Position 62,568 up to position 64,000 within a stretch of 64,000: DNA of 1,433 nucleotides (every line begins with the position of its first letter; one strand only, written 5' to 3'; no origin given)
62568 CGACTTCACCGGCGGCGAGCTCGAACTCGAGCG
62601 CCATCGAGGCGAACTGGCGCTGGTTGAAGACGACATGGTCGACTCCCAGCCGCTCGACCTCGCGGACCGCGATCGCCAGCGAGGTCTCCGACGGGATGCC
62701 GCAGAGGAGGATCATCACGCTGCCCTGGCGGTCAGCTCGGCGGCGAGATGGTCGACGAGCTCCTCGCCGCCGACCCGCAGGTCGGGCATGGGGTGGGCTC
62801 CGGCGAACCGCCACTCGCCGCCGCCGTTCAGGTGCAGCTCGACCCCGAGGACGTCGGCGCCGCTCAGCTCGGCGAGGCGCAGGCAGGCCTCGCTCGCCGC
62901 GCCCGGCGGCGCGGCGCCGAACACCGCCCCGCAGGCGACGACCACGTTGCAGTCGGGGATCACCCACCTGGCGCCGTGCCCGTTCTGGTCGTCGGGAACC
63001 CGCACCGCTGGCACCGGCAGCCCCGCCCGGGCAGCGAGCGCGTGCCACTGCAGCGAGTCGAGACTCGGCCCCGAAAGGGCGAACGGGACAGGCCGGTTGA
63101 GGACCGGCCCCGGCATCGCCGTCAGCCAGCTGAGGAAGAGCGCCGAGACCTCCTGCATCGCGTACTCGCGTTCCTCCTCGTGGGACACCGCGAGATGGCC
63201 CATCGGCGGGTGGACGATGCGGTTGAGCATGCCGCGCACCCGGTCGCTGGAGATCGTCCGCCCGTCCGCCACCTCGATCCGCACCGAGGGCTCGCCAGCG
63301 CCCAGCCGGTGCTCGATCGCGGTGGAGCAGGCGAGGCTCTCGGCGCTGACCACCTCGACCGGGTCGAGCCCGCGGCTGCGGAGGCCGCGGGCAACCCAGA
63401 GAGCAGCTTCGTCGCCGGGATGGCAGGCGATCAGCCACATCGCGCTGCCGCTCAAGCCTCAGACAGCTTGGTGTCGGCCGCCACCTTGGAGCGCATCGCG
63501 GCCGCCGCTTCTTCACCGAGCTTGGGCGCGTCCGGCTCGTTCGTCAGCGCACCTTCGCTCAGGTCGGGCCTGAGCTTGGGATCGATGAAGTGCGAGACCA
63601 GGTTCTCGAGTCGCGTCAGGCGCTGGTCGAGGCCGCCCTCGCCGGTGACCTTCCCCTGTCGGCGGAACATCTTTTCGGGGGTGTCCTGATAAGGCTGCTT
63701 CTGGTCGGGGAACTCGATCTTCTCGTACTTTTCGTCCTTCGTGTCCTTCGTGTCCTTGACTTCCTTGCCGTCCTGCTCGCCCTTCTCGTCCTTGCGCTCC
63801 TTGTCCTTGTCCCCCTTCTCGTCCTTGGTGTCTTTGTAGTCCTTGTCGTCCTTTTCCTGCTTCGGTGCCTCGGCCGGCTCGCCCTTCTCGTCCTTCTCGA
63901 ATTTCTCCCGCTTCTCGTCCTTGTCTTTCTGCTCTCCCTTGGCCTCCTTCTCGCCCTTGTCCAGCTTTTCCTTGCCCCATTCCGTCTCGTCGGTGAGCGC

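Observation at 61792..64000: Graspetide-type ATP-grasp pair translationally coupled to a Lys/Asp/Glu/Thr-rich ORF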

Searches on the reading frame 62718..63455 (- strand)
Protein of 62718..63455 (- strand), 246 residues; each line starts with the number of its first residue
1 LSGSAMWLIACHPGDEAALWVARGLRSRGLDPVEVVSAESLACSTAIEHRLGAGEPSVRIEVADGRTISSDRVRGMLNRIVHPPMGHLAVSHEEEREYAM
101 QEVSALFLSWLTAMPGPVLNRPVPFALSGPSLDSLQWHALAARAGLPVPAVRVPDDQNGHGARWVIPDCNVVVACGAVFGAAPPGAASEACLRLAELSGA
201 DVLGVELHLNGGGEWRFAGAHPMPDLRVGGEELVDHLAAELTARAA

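Call 7: search_protein_families(library=pfam, proteins=[window:62718-63455:-], max_evalue=1)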
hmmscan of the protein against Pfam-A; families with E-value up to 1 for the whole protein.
window:62718-63455:- (246 aa): 0 families

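Call 8: search_protein_families(library=ncbifam, proteins=[window:62718-63455:-], max_evalue=1)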
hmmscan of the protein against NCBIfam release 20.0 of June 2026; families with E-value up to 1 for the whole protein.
window:62718-63455:- (246 aa): 0 families

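Call 22: find_homologous_proteins(query=window:62718-63455:-)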
Query window:62718-63455:- (246 aa): 51 proteins with E <= 0.001 among 6742 candidates.
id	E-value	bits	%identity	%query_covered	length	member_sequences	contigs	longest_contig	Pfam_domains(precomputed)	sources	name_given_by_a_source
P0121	9.7e-156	535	100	98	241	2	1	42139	-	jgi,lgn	jgi:hypothetical protein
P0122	9.5e-134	463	85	98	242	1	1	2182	-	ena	-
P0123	1.6e-131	455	87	98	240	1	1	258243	-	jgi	jgi:hypothetical protein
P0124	5.5e-125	434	83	98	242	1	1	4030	-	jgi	jgi:hypothetical protein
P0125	2.7e-120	419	79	98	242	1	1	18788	-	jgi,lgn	jgi:hypothetical protein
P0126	2.0e-105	370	70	98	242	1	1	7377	-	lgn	-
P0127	3.1e-104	366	69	94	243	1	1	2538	-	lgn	-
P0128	4.4e-102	359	71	98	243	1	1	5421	-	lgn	-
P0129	3.5e-97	343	77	83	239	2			-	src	-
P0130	1.4e-92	328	64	98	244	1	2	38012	-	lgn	-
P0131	1.5e-92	328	65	93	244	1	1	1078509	-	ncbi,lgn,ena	-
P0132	1.3e-86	308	63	96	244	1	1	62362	-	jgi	jgi:hypothetical protein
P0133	1.5e-86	308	62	97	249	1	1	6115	-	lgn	-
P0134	1.6e-86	308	62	98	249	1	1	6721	-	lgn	-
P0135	7.9e-85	303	62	94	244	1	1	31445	-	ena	-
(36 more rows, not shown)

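Call 25: search_solved_structures(query=A1, max_evalue=10)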
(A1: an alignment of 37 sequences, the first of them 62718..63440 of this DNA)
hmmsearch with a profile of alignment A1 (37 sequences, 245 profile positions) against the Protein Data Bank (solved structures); distinct sequences matched with E-value up to 10: 7.
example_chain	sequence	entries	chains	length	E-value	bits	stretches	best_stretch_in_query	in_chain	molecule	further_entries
3vpd_A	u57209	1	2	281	0.043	16.5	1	104-158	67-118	Ribosomal protein S6 modification protein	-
1uc8_A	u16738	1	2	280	0.065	16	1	104-155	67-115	lysine biosynthesis enzyme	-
1uc9_A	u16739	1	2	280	0.067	15.9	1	104-155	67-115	lysine biosynthesis enzyme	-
3j7y_2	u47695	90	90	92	0.52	13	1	118-161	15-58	bL34 | bL34m | 39S ribosomal protein L34, mitochondrial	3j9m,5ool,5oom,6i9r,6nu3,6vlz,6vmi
3nct_A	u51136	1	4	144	0.93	12.2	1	3-47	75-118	Protein psiB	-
6h0d_A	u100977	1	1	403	1.3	11.7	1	65-203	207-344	Putative diflavin flavoprotein A 3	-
6h0c_A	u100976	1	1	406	1.3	11.7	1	65-203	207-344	Putative diflavin flavoprotein A 3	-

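Call 34: predict_structure(alignment_id=A1)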
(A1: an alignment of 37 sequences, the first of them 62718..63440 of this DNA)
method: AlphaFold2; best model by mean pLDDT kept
length: 241 residues; sequences in the alignment: 37
mean_pLDDT: 90.9   pTM: 0.87
mean pLDDT of the five models: 90.9, 90.3, 90.3, 90.0, 89.8
residues with pLDDT >= 90: 155; 70-90: 77; 50-70: 8; < 50: 1
segments of 3 or more residues with pLDDT < 50: none
pLDDT, mean of each block of 10 residues (from residue 1): 95 98 96 91 87 91 94 92 85 88 89 91 89 96 85 58 93 91 96 97 91 94 97 97 92
secondary structure, 60 per line:
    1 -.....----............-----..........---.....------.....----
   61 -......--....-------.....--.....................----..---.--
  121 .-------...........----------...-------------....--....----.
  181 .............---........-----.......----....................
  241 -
elements in order: E2-6 H11-22 E28-32 H33-37 E41-45 E52-56 E62-64 E70-73 H81-85 H88-108 H129-139 E166-169 E172-175 H180-193 E197-204 E210-216 H221-240

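Call 38: fold_search(model_id=the predicted structure, library=pdb)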
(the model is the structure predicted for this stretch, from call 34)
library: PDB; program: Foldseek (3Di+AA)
matches with E <= 10: 915; with E <= 0.001: 64
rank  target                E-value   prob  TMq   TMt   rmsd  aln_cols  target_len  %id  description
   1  5ig8_B                2.9e-10  1.00  0.64  0.64   6.6       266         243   16  Crystal structure of macrocyclase MdnB from Microcystis aeruginosa MRC (released 2016-09-21)
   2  7m4s_B                8.1e-10  1.00  0.65  0.51   7.3       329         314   13  Crystal structure of macrocyclase AMdnB from Anabaena sp. PCC 7120 (released 2021-11-03)
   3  9bou_B                1.6e-09  1.00  0.64  0.56   7.3       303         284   14  Crystal structure of ATP-grasp ligase PruB from Streptomyces coelicolor A3(2) (released 2024-12-18)
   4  7drm_B                1.6e-09  1.00  0.63  0.53   7.0       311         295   17  Structure of ATP-grasp ligase PsnB complexed with minimal precursor, Mg, and ADP (released 2021-09-08)
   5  7drp_A                1.8e-09  1.00  0.65  0.52   6.4       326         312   14  Structure of ATP-grasp ligase PsnB complexed with phosphomimetic variant of minimal precursor, Mg, and ADP (released 2021-09-08)
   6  7m4s_D                1.9e-09  1.00  0.71  0.60   5.1       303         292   14  Crystal structure of macrocyclase AMdnB from Anabaena sp. PCC 7120 (released 2021-11-03)
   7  5ig9_D                1.9e-09  1.00  0.71  0.57   5.9       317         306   11  Crystal structure of macrocyclase MdnC bound with precursor peptide MdnA from Microcystis aeruginosa MRC (released 2016-09-21)
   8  5ig9_C                2.4e-09  1.00  0.67  0.53   6.1       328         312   11  Crystal structure of macrocyclase MdnC bound with precursor peptide MdnA from Microcystis aeruginosa MRC (released 2016-09-21)
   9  7drm_A                2.9e-09  1.00  0.64  0.51   6.6       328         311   15  Structure of ATP-grasp ligase PsnB complexed with minimal precursor, Mg, and ADP (released 2021-09-08)
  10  7drp_D                3.3e-09  1.00  0.64  0.54   6.5       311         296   17  Structure of ATP-grasp ligase PsnB complexed with phosphomimetic variant of minimal precursor, Mg, and ADP (released 2021-09-08)
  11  9bou_A                3.7e-09  1.00  0.65  0.55   6.3       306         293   17  Crystal structure of ATP-grasp ligase PruB from Streptomyces coelicolor A3(2) (released 2024-12-18)
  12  5ig9_E                3.7e-09  1.00  0.68  0.54   5.2       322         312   11  Crystal structure of macrocyclase MdnC bound with precursor peptide MdnA from Microcystis aeruginosa MRC (released 2016-09-21)
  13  5ig9_H                3.7e-09  1.00  0.66  0.53   6.0       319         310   13  Crystal structure of macrocyclase MdnC bound with precursor peptide MdnA from Microcystis aeruginosa MRC (released 2016-09-21)
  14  7drn_B                4.7e-09  1.00  0.66  0.55   6.5       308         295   18  Structure of ATP-grasp ligase PsnB complexed with precursor peptide PsnA2 and AMPPNP (released 2021-09-08)
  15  7m4s_C                5.0e-09  1.00  0.67  0.56   5.7       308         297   15  Crystal structure of macrocyclase AMdnB from Anabaena sp. PCC 7120 (released 2021-11-03)
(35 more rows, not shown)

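Call 77: search_protein_families(library=padloc, proteins=[window:62718-63455:-], max_evalue=0.01)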
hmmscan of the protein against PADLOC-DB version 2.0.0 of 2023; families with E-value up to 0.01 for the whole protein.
window:62718-63455:- (246 aa): 0 families

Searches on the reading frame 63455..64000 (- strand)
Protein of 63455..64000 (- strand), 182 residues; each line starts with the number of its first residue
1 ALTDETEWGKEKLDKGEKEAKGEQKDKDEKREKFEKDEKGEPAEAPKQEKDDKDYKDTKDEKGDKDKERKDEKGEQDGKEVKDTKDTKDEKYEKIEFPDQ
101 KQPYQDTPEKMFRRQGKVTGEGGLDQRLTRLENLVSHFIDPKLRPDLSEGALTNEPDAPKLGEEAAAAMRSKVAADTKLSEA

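Call 7: search_protein_families(library=pfam, proteins=[window:63455-64000:-], max_evalue=1)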
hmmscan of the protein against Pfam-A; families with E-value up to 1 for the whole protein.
window:63455-64000:- (182 aa): 0 families

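Call 8: search_protein_families(library=ncbifam, proteins=[window:63455-64000:-], max_evalue=1)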
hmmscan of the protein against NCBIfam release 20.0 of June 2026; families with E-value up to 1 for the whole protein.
window:63455-64000:- (182 aa): 1 family
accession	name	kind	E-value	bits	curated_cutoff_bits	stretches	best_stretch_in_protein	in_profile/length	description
NF047351.1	lipase_YSIRK_Sa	exception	0.24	9.7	650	1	21-94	180-251/704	YSIRK-targeted triacylglycerol lipase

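Call 89: predict_structure(protein=window:63455-64000:-)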
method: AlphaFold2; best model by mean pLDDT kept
length: 182 residues; sequences in the alignment: 1
mean_pLDDT: 57.5   pTM: 0.18
mean pLDDT of the five models: 57.5, 56.9, 56.7, 56.2, 55.7
residues with pLDDT >= 90: 0; 70-90: 28; 50-70: 104; < 50: 50
segments of 3 or more residues with pLDDT < 50: 40-51, 56-59, 61-65, 72-80, 96-98, 152-157
pLDDT, mean of each block of 10 residues (from residue 1): 62 69 64 59 41 50 45 43 52 54 56 55 72 72 59 47 67 70 57
secondary structure, 60 per line:
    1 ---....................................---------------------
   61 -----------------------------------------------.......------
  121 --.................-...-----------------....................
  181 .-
elements in order: H4-39 H108-114 H123-139 H161-181
